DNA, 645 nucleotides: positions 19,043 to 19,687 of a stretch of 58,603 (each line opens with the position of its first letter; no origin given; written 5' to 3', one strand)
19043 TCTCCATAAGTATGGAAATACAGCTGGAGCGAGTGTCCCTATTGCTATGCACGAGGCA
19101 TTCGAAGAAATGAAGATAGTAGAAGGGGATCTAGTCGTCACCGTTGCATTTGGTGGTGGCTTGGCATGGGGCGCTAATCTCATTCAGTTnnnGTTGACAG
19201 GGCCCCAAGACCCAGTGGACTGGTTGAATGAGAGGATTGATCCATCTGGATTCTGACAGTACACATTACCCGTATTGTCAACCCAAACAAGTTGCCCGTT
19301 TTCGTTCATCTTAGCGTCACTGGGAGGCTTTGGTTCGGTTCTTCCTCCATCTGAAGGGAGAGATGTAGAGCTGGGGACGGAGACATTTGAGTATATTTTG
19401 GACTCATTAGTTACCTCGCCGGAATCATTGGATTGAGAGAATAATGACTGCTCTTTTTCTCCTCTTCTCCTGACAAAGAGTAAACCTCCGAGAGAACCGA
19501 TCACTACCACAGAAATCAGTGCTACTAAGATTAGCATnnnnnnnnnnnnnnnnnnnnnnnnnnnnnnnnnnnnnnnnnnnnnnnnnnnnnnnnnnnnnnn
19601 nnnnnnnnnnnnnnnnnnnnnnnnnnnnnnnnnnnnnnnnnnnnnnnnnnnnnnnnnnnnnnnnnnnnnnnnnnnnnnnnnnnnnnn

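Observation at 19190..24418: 1742-aa mosaic surface protein assembled from eukaryote-like adhesion and signalling modules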

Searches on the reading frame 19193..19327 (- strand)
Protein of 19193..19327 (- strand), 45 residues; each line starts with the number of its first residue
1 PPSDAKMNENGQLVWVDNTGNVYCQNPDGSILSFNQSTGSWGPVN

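Call 61: search_solved_structures(query=A4, max_evalue=10, show_alignments=3)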
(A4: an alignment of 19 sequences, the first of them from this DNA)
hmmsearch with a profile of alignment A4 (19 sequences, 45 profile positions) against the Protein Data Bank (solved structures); distinct sequences matched with E-value up to 10: 21.
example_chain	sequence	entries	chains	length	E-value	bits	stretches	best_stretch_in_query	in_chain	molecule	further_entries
7awz_A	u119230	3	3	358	6.6e-14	54.6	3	18-41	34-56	Scone-E | SconeE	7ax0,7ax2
6tji_A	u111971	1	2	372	1e-12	50.8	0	17-29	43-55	Cake10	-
6tjh_A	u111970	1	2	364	6.1e-11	45.1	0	17-29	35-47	Cake9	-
3hxj_A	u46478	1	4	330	3.3e-10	42.8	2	18-41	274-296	Pyrrolo-quinoline quinone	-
6tjg_A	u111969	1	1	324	5.9e-10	42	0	17-29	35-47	Cake8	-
7awy_A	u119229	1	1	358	1.3e-09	40.9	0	19-41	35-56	Scone-R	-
6tjf_A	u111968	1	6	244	8.6e-08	35.1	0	17-29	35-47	Cake6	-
6tje_A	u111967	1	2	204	2.1e-07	33.8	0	17-29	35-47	Cake5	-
6tjd_A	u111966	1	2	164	1.4e-05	27.9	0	17-29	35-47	Cake4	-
6tjc_A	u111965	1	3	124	0.0015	21.4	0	17-29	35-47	Cake3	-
7dxn_A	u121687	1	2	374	0.033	17.2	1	15-34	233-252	Membrane associated protein kinase with beta-propeller domain, pyrrolo-quinoline quinone b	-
7evf_AA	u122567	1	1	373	0.033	17.2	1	15-34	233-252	PQQ_3 domain-containing protein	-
7eq5_A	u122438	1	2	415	0.045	16.8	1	15-34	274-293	Membrane associated protein kinase with beta-propeller domain, pyrrolo-quinoline quinone b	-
6g6o_A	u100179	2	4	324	0.085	15.9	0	26-39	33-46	Ika8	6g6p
6tjb_A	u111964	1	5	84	0.3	14.1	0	17-29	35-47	Cake2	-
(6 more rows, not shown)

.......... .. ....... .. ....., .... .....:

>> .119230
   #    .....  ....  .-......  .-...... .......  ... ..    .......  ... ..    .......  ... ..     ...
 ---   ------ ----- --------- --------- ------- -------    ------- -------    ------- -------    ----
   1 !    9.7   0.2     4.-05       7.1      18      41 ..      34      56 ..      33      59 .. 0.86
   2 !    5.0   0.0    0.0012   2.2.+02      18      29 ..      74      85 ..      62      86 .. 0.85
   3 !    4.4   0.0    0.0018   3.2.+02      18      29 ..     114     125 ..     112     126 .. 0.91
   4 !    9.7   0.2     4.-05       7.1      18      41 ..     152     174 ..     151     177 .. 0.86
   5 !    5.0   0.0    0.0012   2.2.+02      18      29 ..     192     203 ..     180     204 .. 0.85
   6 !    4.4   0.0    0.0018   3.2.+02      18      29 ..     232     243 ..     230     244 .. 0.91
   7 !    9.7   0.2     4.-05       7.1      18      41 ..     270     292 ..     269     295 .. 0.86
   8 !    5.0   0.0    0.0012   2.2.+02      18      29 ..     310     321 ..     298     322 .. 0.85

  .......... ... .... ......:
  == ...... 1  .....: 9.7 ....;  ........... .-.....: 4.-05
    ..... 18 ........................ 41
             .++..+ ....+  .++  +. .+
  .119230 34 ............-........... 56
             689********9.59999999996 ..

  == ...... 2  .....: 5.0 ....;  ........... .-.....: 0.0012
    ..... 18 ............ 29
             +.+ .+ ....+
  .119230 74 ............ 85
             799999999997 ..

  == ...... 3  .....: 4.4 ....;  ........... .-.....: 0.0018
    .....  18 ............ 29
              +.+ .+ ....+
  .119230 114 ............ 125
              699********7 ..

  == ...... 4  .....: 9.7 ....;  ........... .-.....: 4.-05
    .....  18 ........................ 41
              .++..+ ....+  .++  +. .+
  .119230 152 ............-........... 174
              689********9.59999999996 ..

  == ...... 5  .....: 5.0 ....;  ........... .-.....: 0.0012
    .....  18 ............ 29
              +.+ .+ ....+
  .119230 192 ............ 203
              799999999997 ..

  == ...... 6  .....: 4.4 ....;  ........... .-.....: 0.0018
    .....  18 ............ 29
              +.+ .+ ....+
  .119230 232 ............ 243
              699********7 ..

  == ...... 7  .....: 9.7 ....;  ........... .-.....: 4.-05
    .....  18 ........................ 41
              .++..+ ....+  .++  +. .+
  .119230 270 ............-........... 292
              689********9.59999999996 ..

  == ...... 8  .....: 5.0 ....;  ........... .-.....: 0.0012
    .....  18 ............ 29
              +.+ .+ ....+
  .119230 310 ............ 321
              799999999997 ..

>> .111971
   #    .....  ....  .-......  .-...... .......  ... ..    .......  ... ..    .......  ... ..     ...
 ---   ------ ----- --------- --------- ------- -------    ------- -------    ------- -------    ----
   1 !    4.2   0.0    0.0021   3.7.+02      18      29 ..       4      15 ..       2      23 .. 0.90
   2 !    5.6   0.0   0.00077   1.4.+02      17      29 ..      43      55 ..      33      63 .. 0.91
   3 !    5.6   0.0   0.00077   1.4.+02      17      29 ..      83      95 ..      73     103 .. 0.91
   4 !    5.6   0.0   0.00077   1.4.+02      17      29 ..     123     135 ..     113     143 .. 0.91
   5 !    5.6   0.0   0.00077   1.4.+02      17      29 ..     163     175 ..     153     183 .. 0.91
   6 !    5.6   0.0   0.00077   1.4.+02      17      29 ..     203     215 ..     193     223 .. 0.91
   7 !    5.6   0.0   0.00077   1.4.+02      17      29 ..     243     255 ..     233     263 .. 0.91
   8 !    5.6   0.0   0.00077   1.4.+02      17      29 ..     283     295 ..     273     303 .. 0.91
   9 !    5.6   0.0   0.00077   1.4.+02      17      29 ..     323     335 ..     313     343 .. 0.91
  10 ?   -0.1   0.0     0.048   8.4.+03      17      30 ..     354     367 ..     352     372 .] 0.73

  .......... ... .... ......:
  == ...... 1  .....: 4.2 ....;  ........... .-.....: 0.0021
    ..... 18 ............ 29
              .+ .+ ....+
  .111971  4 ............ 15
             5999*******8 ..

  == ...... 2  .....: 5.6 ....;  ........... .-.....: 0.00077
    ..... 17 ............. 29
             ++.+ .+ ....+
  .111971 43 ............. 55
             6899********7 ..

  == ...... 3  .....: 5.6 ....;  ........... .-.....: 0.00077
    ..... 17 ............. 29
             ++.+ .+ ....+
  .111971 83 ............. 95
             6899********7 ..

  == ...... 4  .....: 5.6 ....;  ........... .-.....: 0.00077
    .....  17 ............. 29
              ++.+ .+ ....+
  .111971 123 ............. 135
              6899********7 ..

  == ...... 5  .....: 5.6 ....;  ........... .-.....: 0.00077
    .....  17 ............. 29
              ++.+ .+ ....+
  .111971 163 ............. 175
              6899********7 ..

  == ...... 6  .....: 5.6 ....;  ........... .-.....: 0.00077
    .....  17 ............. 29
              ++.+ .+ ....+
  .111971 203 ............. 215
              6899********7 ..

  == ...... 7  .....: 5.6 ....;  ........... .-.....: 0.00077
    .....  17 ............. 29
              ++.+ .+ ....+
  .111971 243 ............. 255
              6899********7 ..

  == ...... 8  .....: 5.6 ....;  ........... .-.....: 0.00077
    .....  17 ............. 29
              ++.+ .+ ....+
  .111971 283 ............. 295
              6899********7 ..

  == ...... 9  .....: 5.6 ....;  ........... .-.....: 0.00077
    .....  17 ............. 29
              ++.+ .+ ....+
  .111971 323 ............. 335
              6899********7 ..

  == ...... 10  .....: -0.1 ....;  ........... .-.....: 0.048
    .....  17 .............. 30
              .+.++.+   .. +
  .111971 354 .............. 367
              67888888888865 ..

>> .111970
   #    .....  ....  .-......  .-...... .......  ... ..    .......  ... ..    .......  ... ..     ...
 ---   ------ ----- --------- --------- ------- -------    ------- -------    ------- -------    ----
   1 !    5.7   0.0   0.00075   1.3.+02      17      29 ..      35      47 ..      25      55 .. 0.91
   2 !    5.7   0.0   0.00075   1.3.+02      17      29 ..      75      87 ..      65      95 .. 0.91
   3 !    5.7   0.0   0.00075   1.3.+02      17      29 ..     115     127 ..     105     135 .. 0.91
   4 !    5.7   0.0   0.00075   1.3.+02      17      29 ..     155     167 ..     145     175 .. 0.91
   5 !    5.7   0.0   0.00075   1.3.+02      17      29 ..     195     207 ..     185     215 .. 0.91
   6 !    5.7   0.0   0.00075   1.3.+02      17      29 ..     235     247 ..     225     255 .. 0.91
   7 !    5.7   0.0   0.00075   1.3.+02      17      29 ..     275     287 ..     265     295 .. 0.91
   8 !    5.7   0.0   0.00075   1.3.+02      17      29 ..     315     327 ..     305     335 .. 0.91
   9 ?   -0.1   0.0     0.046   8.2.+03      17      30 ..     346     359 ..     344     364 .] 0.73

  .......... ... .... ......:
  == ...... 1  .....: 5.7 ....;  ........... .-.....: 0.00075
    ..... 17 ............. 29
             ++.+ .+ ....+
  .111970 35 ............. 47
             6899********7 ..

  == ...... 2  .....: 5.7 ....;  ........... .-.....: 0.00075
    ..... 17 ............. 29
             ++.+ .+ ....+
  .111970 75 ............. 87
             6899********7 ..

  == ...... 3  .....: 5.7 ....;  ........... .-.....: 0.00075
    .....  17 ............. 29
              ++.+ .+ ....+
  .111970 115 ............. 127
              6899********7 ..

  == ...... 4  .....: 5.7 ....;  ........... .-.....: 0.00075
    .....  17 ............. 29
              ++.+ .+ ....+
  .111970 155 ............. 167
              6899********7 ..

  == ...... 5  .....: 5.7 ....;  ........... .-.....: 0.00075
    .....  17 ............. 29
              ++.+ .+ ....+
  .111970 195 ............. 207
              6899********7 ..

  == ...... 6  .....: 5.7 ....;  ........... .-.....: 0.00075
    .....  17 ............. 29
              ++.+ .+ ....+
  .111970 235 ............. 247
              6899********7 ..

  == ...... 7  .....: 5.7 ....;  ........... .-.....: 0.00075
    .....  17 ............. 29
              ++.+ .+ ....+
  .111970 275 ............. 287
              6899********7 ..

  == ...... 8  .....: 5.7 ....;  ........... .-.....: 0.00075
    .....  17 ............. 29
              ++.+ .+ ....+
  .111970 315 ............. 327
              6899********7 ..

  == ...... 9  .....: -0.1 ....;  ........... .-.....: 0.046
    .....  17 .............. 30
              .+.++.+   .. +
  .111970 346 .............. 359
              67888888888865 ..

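Call 73: find_homologous_proteins(query=A4, max_evalue=0.01)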
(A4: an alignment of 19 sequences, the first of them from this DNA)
Query A4 (19 sequences) (45 aa, profile of the alignment): 8 proteins with E <= 0.01 among 504 candidates.
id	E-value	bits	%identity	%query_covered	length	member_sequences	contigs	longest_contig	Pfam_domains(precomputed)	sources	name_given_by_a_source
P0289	3.4e-21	92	87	100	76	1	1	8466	-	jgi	-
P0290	9.9e-21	91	82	98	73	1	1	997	-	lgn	-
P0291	1.3e-20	91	64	98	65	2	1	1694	-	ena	-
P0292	1.4e-20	90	84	100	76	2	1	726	-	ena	-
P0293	5.0e-20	89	61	98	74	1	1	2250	-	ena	-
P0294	4.4e-19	86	59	98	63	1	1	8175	-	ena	-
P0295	2.4e-17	80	64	87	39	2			-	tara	tara:strand:+ start:31 stop:150 length:120 start_codon:yes stop_codon:yes gene_type:complete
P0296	2.1e-3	35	52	60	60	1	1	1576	-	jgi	jgi:hypothetical protein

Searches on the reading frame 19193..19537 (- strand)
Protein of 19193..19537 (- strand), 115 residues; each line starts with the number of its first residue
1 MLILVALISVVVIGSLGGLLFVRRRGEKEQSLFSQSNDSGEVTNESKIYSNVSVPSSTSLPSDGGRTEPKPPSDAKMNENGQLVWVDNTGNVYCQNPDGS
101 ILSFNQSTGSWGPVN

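Call 6: search_protein_families(library=pfam, proteins=[window:19193-19537:-], max_evalue=10)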
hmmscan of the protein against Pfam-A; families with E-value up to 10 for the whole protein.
seq(115 aa): 0 families
